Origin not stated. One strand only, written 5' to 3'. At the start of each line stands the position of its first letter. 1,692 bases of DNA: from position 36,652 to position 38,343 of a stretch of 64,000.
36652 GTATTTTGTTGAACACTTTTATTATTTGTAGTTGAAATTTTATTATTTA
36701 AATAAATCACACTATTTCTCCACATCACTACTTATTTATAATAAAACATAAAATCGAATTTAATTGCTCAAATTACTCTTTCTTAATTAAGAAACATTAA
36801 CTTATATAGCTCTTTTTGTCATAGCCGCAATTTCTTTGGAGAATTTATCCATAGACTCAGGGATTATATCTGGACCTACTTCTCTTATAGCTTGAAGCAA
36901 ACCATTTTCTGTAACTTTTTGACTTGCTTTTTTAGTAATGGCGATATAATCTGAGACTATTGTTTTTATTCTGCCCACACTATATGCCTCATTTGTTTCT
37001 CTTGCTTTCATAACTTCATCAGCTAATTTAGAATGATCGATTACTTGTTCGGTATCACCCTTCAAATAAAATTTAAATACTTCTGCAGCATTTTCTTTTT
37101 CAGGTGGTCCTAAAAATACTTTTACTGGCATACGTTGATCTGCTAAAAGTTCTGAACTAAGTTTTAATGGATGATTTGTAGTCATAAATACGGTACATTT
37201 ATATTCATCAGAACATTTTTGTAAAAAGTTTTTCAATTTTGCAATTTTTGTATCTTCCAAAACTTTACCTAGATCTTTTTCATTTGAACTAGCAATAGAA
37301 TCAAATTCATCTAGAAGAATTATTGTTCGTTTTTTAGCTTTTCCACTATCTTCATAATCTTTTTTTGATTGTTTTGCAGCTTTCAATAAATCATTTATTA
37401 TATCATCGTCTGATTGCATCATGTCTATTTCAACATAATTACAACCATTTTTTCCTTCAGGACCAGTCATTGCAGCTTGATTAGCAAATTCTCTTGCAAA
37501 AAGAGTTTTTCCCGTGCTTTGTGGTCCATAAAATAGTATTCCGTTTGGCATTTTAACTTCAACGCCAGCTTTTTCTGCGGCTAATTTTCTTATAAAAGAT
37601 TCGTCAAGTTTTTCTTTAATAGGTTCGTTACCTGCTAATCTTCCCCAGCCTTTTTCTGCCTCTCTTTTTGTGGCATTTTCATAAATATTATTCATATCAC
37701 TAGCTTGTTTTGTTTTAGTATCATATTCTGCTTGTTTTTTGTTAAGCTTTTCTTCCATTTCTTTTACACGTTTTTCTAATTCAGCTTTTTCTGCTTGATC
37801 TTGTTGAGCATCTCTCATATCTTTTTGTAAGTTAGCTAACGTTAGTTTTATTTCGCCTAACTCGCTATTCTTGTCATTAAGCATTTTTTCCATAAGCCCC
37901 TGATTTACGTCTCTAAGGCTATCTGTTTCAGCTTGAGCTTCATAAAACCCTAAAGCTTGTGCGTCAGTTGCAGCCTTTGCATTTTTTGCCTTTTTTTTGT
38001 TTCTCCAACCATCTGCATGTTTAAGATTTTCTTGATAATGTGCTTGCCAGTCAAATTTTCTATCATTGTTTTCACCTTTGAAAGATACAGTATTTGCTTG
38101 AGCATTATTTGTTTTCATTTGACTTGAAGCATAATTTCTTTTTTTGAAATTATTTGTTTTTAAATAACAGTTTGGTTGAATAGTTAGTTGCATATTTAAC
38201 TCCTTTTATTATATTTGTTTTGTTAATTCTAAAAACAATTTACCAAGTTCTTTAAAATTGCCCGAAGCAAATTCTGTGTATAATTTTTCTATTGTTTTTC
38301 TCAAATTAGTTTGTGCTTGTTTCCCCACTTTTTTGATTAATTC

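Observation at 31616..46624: Neighbouring, otherwise unrelated proteins share a bipartite N-terminal leader ending in [IV]SF[KTS]G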

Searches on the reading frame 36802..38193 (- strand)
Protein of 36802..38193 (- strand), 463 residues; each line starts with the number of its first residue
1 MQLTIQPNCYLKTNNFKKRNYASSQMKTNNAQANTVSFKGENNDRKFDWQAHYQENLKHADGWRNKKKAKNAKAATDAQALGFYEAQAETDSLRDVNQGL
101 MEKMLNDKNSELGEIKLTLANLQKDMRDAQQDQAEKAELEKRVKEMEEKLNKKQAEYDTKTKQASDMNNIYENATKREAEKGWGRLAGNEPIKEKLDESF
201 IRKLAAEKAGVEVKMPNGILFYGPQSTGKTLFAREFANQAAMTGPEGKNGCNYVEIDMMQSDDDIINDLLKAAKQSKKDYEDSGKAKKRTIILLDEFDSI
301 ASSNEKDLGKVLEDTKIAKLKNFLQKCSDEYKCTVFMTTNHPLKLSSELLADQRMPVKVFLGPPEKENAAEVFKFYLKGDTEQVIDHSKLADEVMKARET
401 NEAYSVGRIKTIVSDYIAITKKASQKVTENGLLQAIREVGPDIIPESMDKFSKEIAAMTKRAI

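Call 5: search_protein_families(library=pfam, proteins=[window:36802-38193:-], max_evalue=0.01)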
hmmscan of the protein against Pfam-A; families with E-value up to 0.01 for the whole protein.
window:36802-38193:- (463 aa): 7 families
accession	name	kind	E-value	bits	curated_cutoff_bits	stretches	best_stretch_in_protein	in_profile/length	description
PF00004.35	AAA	-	6.3e-18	65.9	21.2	1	219-361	1-129/131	ATPase family associated with various cellular activities (AAA)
PF07724.20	AAA_2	-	1.2e-08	35.6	27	1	219-340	6-124/166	AAA domain (Cdc48 subfamily)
PF13173.12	AAA_14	-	8.1e-06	26.3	27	1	219-349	5-107/129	AAA domain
PF13401.12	AAA_22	-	0.00065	20.5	27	0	219-309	8-98/130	AAA domain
PF07728.20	AAA_5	-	0.0014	19.1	22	1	219-348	2-130/139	AAA domain (dynein-related subfamily)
PF13191.12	AAA_16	-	0.0057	17.6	32.6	0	203-244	11-52/167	AAA ATPase domain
PF06745.19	ATPase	-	0.0061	16.4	26.6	1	218-333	21-120/231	KaiC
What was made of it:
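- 36802..38193 (-): AAA+ ATPase, 463 aa. Leader is residues 1-40 (38074-38193); VSFKG at 38074-38088. Pfam AAA 6e-18 (call 5).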

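Call 8: find_encoding_contigs(protein=window:36802-38193:-, flank=10000, max_places=6)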
Protein window:36802-38193:- (463 aa): 4 contigs read that carry it; 1 place shown.
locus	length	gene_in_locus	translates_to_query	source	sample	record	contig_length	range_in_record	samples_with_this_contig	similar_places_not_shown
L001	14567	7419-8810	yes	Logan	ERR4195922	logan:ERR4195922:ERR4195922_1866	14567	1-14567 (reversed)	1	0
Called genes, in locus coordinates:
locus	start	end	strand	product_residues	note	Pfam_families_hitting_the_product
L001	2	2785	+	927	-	?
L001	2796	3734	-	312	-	-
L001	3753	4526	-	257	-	-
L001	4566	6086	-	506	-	PF00023:Ank (faint), PF23745:ANK_LRRK2 (faint), PF13606:Ank_3 (faint), PF12796:Ank_2, PF13857:Ank_5 (weak), PF12796:Ank_2, PF13637:Ank_4 (weak), PF12796:Ank_2 (weak)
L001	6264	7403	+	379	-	-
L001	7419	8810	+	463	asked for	PF07724:AAA_2, PF00004:AAA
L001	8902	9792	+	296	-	-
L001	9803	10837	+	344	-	-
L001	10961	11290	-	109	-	PF12844:HTH_19, PF13560:HTH_31 (weak), PF01381:HTH_3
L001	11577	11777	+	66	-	-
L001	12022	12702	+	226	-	PF01223:Endonuclease_NS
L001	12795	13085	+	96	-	-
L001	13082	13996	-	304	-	-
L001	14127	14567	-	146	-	PF05069:Phage_tail_S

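Call 10: find_homologous_proteins(query=window:36802-38193:-, max_evalue=0.00001)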
Query window:36802-38193:- (463 aa): 70 proteins with E <= 0.00001 among 8000 candidates.
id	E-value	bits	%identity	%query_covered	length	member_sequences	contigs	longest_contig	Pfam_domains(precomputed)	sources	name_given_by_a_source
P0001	0.0e+0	1009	100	100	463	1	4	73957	PF07724.21,PF00004.36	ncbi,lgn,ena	-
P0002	2.5e-243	826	81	100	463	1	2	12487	PF07724.21,PF00004.36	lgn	-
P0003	6.9e-146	505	55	100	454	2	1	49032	PF00004.36,PF07728.21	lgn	-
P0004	4.2e-140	486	54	100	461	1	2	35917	PF00004.36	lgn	-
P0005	6.1e-138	479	51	100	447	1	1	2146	PF07724.21,PF00004.36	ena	-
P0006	5.3e-136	472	52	100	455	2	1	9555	PF00004.36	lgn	-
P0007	3.3e-129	450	52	100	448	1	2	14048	PF00004.36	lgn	-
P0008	3.6e-128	446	50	100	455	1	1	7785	PF07724.21,PF00004.36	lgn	-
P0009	1.0e-99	353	58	62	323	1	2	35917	PF00004.36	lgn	-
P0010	3.4e-97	344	43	100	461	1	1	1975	PF13173.13,PF00004.36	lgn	-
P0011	1.2e-96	343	43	99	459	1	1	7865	PF13173.13,PF00004.36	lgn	-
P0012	6.0e-94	334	43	100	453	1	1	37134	PF13173.13,PF00004.36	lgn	-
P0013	7.5e-92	327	42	100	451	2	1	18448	PF13173.13,PF00004.36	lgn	-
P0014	1.3e-83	300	54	62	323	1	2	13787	PF13173.13,PF07724.21,PF00004.36,PF01637.25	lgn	-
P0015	3.9e-83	298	40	92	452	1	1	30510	PF07724.21,PF00004.36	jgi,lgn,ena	-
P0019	1.4e-77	280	42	91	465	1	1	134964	PF00004.36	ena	-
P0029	1.6e-72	263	36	98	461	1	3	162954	PF00004.36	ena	-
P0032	6.7e-72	261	36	99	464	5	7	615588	PF00004.36,PF13401.13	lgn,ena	-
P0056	6.7e-49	185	38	61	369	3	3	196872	PF00004.36,PF05673.20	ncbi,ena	-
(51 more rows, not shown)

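Call 13: find_encoding_contigs(protein=P0032, flank=10000, max_places=3)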
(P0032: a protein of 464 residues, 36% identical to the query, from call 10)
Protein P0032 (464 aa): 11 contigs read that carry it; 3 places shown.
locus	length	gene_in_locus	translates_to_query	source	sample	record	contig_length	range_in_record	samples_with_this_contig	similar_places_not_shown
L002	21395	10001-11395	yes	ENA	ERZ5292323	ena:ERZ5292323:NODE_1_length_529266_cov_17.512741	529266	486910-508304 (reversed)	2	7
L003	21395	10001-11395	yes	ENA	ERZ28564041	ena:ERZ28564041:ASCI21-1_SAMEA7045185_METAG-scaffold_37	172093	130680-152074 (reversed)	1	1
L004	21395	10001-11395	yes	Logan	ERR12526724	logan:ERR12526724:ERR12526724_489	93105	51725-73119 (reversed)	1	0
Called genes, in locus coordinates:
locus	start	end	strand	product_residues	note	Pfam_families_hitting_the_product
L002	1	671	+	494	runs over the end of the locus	PF02872:5_nucleotid_C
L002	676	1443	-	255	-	-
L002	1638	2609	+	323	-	PF03462:PCRF, PF00472:RF-1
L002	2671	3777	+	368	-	-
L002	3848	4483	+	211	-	-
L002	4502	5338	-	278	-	-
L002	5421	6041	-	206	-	-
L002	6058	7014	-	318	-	-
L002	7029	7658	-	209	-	-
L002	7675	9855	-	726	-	PF12796:Ank_2, PF00023:Ank (faint), PF12796:Ank_2, PF12796:Ank_2, PF13857:Ank_5, PF12796:Ank_2, PF13637:Ank_4 (weak), PF13857:Ank_5, +1 more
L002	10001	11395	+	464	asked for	PF13401:AAA_22 (faint), PF00004:AAA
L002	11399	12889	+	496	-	-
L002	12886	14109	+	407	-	-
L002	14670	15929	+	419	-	PF13415:Beta-prop_FBX42 (faint), PF13418:Beta-prop_TYW4 (faint), PF24981:Beta-prop_ATRN-LZTR1 (faint), PF01344:Kelch_1 (faint)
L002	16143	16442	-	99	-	-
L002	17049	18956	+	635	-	PF03235:GmrSD_N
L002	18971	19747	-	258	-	PF13155:Toprim_2 (faint)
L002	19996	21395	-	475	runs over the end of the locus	PF13148:DUF3987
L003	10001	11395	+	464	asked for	PF13401:AAA_22 (faint), PF00004:AAA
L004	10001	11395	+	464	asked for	PF13401:AAA_22 (faint), PF00004:AAA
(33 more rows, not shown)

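Call 23: search_protein_families(library=pfam, proteins=[L002:4502-5338:-], max_evalue=0.01)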
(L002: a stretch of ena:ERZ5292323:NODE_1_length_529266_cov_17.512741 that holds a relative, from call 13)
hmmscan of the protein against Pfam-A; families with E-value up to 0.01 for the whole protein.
L002:4502-5338:- (278 aa): 0 families

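Call 27: search_solved_structures(query=window:36802-38193:-, max_evalue=0.00001)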
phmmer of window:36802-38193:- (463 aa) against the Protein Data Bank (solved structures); distinct sequences matched with E-value up to 0.00001: 157 (the best 60 are shown).
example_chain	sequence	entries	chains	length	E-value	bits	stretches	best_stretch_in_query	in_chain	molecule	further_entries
6chs_H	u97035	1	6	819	1.2e-19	74.1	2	211-379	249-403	Putative cell division control protein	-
6oaa_B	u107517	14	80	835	1e-18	71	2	211-379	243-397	Cell division control protein 48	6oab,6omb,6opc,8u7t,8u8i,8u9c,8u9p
8dar_A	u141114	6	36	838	1e-18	71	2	211-379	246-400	Cell division control protein 48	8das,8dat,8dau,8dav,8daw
6oa9_A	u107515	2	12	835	2.6e-18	69.6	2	211-379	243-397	Cell division control protein 48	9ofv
7wd3_A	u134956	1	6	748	1.3e-17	67.3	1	182-393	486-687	ATPase family gene 2 protein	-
7nku_A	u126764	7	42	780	1.5e-17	67.1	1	182-393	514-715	ATPase family gene 2 protein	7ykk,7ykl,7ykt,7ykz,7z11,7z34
9m4n_A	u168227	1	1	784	1.8e-17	66.9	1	211-379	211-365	Cell division control protein 48 homolog A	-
9m3v_A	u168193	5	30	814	2.1e-17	66.7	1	211-379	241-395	Cell division control protein 48 homolog A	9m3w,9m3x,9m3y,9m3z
7wub_C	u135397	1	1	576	5.5e-17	65.3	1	202-394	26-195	Transitional endoplasmic reticulum ATPase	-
7wub_D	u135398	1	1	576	5.5e-17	65.3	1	202-394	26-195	Transitional endoplasmic reticulum ATPase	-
6mck_A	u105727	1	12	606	7.7e-17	64.8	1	202-396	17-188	Transitional endoplasmic reticulum ATPase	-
7wbb_A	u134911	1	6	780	1e-16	64.4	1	182-393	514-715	AFG2 isoform 1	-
7rlj_A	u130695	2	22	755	1.7e-16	63.6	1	201-394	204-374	Transitional endoplasmic reticulum ATPase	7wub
8rs9_A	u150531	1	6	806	1.8e-16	63.6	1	201-401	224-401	Transitional endoplasmic reticulum ATPase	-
8r0e_A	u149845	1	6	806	1.8e-16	63.6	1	201-395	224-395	Transitional endoplasmic reticulum ATPase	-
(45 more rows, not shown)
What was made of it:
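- On Classical-clade AAA+ ATPases (the ATPase component only): PDB sequence matches to Cdc48/p97 at 1e-19 (call 27).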

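Call 28: search_protein_families(library=ncbifam, proteins=[window:36802-38193:-], max_evalue=0.01)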
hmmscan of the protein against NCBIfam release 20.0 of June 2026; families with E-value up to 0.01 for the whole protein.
window:36802-38193:- (463 aa): 12 families
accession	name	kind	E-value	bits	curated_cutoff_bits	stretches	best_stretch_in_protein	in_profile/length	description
NF041006.2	cell_div_CdvC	equivalog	2.4e-15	56.3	650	1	118-422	43-325/370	cell division protein CdvC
TIGR01243.1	CDC48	subfamily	3e-14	52.3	802.65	1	135-415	409-667/733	CDC48 family AAA ATPase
TIGR01242.2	TIGR01242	subfamily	3e-09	36.3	500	1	211-439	143-355/362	proteasome-activating nucleotidase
NF042959.1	IteA_antiphage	equivalog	9.5e-09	34.9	510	1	128-239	34-148/367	anti-phage ATPase IteA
NF003069.1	PRK03992.1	subfamily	2.6e-08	33.4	500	1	194-439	145-372/379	proteasome-activating nucleotidase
TIGR03689.1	pup_AAA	equivalog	2.3e-07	29.9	504.75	1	212-382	212-383/512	proteasome ATPase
NF047748.1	PrtsmActNtasePan1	equivalog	7.4e-07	28.5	750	1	210-397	176-353/405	proteasome-activating nucleotidase Pan1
NF047747.1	PrtsmActNtasePan2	equivalog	1.3e-06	27.9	700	1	194-394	165-353/397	proteasome-activating nucleotidase Pan2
NF008004.0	PRK10733.1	equivalog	2.9e-06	25.6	1008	1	210-378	179-336/644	ATP-dependent zinc metalloprotease FtsH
TIGR00678.1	holB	equivalog_domain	0.0002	21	180.6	1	212-252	10-50/188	DNA polymerase III subunit delta'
TIGR01241.2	FtsH_fam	equivalog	0.00021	20.2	600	0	180-392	158-361/598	ATP-dependent zinc metalloprotease FtsH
TIGR02928.1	TIGR02928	subfamily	0.00045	19.2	181.3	1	214-290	38-116/366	orc1/cdc6 family replication initiation protein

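Call 49: predict_structure(alignment_id=A5)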
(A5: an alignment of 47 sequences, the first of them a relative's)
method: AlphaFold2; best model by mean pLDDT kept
length: 463 residues; sequences in the alignment: 47
mean_pLDDT: 80.0   pTM: 0.71
mean pLDDT of the five models: 80.0, 79.3, 76.9, 74.3, 65.1
residues with pLDDT >= 90: 176; 70-90: 193; 50-70: 41; < 50: 53
segments of 3 or more residues with pLDDT < 50: 1-40, 93-95, 306-312
pLDDT, mean of each block of 10 residues (from residue 1): 30 31 33 41 64 79 69 74 57 54 80 89 86 84 91 90 87 83 87 89 89 90 90 94 77 94 93 97 91 92 56 70 93 95 80 86 91 91 91 93 92 94 93 95 86 74 58
secondary structure, 60 per line:
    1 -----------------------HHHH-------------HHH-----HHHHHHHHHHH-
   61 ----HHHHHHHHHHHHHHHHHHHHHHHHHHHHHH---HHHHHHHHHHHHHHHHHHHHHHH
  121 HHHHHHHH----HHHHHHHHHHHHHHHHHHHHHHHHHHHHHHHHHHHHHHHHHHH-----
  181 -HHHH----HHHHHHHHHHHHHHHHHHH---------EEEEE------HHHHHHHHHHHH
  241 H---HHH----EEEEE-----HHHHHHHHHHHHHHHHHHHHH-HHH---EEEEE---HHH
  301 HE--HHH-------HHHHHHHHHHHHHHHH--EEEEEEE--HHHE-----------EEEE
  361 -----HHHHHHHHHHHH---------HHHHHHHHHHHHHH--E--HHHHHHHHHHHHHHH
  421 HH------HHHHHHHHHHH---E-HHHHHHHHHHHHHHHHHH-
elements in order: H24-27 H49-59 H65-94 H98-128 H133-175 H182-185 H190-208 E218-222 H229-241 E252-256 H262-282 E290-294 H298-301 H315-330 E333-339 E357-360 H366-377 H387-400 H406-422 H429-439 H445-462
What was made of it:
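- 36802..38193 (-): AF2 pLDDT is about 30 for residues 1-40 (call 49).
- On Type IV prepilin leader: AF2 shows coil, then amphipathic helices (call 49).
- On Type III secretion N-terminal signal: The leader is disordered (call 49).
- Closest known: Encapsulation peptides of bacterial microcompartments. Different: No shell or cohesin gene is annotated nearby in the loci examined, and AF2 models no sustained helix in the leader (call 49).
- Residues 1-40 have pLDDT of about 30 (call 49). The leader is disordered as a monomer (call 49).
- Tried and rejected: Rejected because the second Gly is absent and the ATPase has no p97-type N domain (AF2 models only helices before the AAA module, call 49).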

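Call 71: fold_search(model_id=the predicted structure, library=pdb)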
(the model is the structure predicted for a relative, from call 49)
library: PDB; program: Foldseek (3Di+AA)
matches with E <= 10: 1393; with E <= 0.001: 1202
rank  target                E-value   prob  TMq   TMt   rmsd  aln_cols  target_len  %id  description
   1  5kiw_A                4.9e-12  1.00  0.44  0.46   3.9       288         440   22  p97 ND1-L198W in complex with VIMP (released 2018-03-07)
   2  5c18_A                7.3e-12  1.00  0.46  0.30   3.3       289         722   23  p97-delta709-728 in complex with ATP-gamma-S (released 2016-01-13)
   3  9ox9_D                9.0e-12  1.00  0.45  0.39   3.8       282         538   22  Cryo-EM structure of S. Mansoni p97 bound to CB-5083 (released 2025-08-13)
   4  3hu3_B                1.0e-11  1.00  0.45  0.47   3.7       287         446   22  Structure of p97 N-D1 R155H mutant in complex with ATPgS (released 2010-06-16)
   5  3hu3_A                1.4e-11  1.00  0.44  0.45   3.9       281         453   23  Structure of p97 N-D1 R155H mutant in complex with ATPgS (released 2010-06-16)
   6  9ox9_A                1.6e-11  1.00  0.46  0.40   4.5       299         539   22  Cryo-EM structure of S. Mansoni p97 bound to CB-5083 (released 2025-08-13)
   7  9e8j_A                1.6e-11  1.00  0.42  0.48   4.9       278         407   21  Nub1/Fat10-processing human 26S proteasome bound to Txnl1 with Rpt1 at top of spiral staircase (released 2024-12-04)
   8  5c18_C                1.9e-11  1.00  0.47  0.31   3.2       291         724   22  p97-delta709-728 in complex with ATP-gamma-S (released 2016-01-13)
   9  9ox9_F                2.1e-11  1.00  0.45  0.39   4.6       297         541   22  Cryo-EM structure of S. Mansoni p97 bound to CB-5083 (released 2025-08-13)
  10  9m3w_A                2.1e-11  1.00  0.46  0.29   4.2       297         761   22  Arabidopsis thaliana CDC48A bound to AMP-PNP (AMPPNP-Up) (released 2025-10-29)
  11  4ko8_A                2.1e-11  1.00  0.45  0.46   4.0       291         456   22  Structure of p97 N-D1 R155H mutant in complex with ATPgS (released 2013-11-13)
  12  7lmz_A                2.2e-11  1.00  0.45  0.29   3.5       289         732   24  Cryo-EM structure of human p97 in complex with Npl4/Ufd1 and Ub6 (Class 1) (released 2021-09-15)
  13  5c1a_K                2.3e-11  1.00  0.47  0.30   3.5       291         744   23  p97-N750D/R753D/M757D/Q760D in complex with ATP-gamma-S (released 2016-01-13)
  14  7jy5_A                2.5e-11  1.00  0.46  0.30   3.7       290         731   22  Structure of human p97 in complex with ATPgammaS and Npl4/Ufd1 (masked around p97) (released 2021-01-20)
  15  5kiw_B                2.5e-11  1.00  0.44  0.45   4.0       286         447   21  p97 ND1-L198W in complex with VIMP (released 2018-03-07)
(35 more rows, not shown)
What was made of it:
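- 36802..38193 (-): Best PDB matches are p97/Cdc48, Rpt and Msp1 (calls 27, 71).
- On Classical-clade AAA+ ATPases (the ATPase component only): Foldseek matches to p97, Rpt and Msp1 at probability 1.0 (call 71).
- Closest known: Mitochondrial presequences and chloroplast transit peptides, with their M16 peptidases. Same: Accompanied by an AAA+ motor of the threading type (call 71).
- The AAA+ protein is of the polypeptide-threading type (call 71).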

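Call 75: search_protein_families(library=padloc, proteins=[window:36802-38193:-], max_evalue=0.001)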
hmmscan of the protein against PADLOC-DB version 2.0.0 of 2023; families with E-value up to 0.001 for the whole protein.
window:36802-38193:- (463 aa): 5 families
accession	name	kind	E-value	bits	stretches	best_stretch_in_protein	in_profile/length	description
PDLC02196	IetA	-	2.9e-09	34.8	2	287-442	179-324/374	-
PDLC00915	TRIP13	-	7.1e-07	26.9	1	172-437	17-289/302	TRIP13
PDLC04140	mad8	-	1.7e-06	25.8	0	259-366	168-256/314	mads_8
PDLC00914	TRIP13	-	3.7e-06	24.6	1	265-441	120-294/302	TRIP13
PDLC02195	IetA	-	0.00035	18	0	287-384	194-287/395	-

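Call 76: search_protein_families(library=phrogs, proteins=[window:36802-38193:-], max_evalue=0.001)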
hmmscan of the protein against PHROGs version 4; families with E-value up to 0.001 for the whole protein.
window:36802-38193:- (463 aa): 9 families
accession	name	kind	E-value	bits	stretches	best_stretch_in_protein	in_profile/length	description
phrog_3757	-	unknown function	9e-12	46.1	2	287-438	183-326/367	-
phrog_168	-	DNA, RNA and nucleotide metabolism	1.7e-11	45.4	1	214-386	40-183/314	clamp loader of DNA polymerase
phrog_5846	-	DNA, RNA and nucleotide metabolism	5.9e-08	33.4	1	214-315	36-121/380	clamp loader of DNA polymerase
phrog_8638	-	unknown function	2.4e-06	27.5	0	331-441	406-515/568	-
phrog_30773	-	unknown function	4.7e-06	26.2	1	213-391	193-362/666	-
phrog_9172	-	unknown function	1.3e-05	25.3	0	288-416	166-295/509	-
phrog_7485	-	unknown function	1.7e-05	25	1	174-412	187-412/430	-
phrog_10401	-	other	3.9e-05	23.6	0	288-415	518-639/667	ATPase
phrog_3277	-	DNA, RNA and nucleotide metabolism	0.00061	20.6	0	216-351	10-129/168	DnaC-like helicase loader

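Call 79: find_encoding_contigs(protein=P0019, flank=10000, max_places=1)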
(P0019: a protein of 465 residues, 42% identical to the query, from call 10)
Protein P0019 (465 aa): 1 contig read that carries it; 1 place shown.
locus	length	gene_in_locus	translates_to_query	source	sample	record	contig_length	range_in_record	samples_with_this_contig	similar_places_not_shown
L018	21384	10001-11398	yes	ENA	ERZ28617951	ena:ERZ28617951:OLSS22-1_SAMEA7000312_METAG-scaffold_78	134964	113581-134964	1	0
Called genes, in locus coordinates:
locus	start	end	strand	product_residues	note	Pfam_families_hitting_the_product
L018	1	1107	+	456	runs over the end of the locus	PF01520:Amidase_3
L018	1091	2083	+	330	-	PF11805:DUF3326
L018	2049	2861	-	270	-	PF01177:Asp_Glu_race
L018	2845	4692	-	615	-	PF11741:AMIN (faint), PF01520:Amidase_3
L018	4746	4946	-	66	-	PF00196:GerE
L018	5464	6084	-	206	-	-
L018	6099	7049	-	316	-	-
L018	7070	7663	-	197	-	-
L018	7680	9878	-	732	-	PF12796:Ank_2, PF00023:Ank (faint), PF13606:Ank_3 (faint), PF12796:Ank_2, PF13857:Ank_5 (weak), PF12796:Ank_2, PF13857:Ank_5 (weak), PF12796:Ank_2 (weak), +1 more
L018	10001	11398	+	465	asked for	PF00004:AAA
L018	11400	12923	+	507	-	-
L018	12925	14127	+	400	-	-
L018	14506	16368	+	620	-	PF02446:Glyco_hydro_77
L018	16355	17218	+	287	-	PF00515:TPR_1, PF07719:TPR_2, PF13181:TPR_8 (weak), PF13424:TPR_12, PF13432:TPR_16, PF13414:TPR_11, PF14559:TPR_19, PF13431:TPR_17, +8 more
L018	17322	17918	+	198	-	PF04542:Sigma70_r2, PF04545:Sigma70_r4, PF08281:Sigma70_r4_2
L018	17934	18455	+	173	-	PF13490:zf-HC2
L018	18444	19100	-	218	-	-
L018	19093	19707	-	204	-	-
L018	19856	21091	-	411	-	PF00483:NTP_transferase, PF24894:Hexapep_GlmU, PF25084:LbH_EIF2B (weak), PF25087:GMPPB_C (weak), PF25247:LbH_GLGC (faint)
